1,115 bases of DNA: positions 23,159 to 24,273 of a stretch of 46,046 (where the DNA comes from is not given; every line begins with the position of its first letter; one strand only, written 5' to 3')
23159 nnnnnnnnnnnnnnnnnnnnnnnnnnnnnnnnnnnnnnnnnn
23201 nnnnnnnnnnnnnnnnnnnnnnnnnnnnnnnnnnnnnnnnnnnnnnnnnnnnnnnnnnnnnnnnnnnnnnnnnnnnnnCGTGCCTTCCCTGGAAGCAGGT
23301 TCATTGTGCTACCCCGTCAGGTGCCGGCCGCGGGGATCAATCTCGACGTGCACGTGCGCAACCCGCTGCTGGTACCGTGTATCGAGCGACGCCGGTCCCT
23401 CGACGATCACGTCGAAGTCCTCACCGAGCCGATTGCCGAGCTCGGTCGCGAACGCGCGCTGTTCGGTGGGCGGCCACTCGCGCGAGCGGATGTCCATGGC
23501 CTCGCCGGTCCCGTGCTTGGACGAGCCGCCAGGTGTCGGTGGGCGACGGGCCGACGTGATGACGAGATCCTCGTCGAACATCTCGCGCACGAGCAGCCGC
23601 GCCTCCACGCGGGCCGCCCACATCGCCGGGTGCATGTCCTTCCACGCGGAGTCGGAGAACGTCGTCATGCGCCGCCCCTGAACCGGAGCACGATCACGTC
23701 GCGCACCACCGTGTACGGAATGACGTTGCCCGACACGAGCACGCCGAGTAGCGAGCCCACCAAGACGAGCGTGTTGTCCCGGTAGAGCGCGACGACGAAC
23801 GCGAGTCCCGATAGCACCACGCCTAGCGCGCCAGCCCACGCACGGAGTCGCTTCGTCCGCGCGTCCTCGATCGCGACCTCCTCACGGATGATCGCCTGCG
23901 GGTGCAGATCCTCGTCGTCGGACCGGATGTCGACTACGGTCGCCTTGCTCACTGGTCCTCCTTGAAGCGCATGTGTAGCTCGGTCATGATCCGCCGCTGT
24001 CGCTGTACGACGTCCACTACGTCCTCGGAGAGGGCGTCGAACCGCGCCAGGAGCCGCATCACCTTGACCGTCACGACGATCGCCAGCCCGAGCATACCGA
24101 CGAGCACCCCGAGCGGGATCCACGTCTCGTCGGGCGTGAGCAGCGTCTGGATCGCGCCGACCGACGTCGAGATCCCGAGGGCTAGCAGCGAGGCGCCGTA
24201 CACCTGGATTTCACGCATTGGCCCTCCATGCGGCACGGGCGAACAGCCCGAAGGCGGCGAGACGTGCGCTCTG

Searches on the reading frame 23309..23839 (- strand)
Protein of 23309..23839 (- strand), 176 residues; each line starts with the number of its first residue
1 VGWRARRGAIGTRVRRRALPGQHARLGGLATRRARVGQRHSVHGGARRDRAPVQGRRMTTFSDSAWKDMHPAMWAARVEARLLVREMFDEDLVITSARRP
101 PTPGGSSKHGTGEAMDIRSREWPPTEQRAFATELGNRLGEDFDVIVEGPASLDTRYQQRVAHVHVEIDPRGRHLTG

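Call 4: search_protein_families(library=pfam, proteins=[window:23309-23839:-], max_evalue=0.1)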
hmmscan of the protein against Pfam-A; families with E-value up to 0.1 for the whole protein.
window:23309-23839:- (176 aa): 2 families
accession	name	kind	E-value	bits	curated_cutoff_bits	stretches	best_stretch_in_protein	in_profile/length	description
PF02557.22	VanY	-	0.01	16.1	25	1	100-138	57-97/132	D-alanyl-D-alanine carboxypeptidase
PF08291.16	Peptidase_M15_3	-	0.06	13.9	23.2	0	84-129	35-86/108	Peptidase M15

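Call 8: search_protein_families(library=phrogs, proteins=[window:23309-23839:-], max_evalue=0.01)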
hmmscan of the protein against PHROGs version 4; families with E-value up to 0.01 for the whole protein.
window:23309-23839:- (176 aa): 1 family
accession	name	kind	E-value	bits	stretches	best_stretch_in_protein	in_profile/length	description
phrog_894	-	lysis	0.0044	17.1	1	84-155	81-151/389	endolysin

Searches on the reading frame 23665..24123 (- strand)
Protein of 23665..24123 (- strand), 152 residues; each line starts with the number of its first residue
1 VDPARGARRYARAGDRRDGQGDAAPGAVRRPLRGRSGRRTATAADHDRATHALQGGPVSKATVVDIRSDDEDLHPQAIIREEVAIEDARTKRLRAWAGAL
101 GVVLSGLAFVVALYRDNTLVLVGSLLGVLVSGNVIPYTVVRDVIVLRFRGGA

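Call 4: search_protein_families(library=pfam, proteins=[window:23665-24123:-], max_evalue=0.1)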
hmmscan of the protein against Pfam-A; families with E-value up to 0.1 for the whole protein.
window:23665-24123:- (152 aa): 1 family
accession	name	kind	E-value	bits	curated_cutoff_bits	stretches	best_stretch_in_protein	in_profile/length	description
PF14256.11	YwiC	-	0.03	15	25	1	83-134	47-97/126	YwiC-like protein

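Call 8: search_protein_families(library=phrogs, proteins=[window:23665-24123:-], max_evalue=0.01)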
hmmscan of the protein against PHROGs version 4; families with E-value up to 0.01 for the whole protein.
window:23665-24123:- (152 aa): 0 families
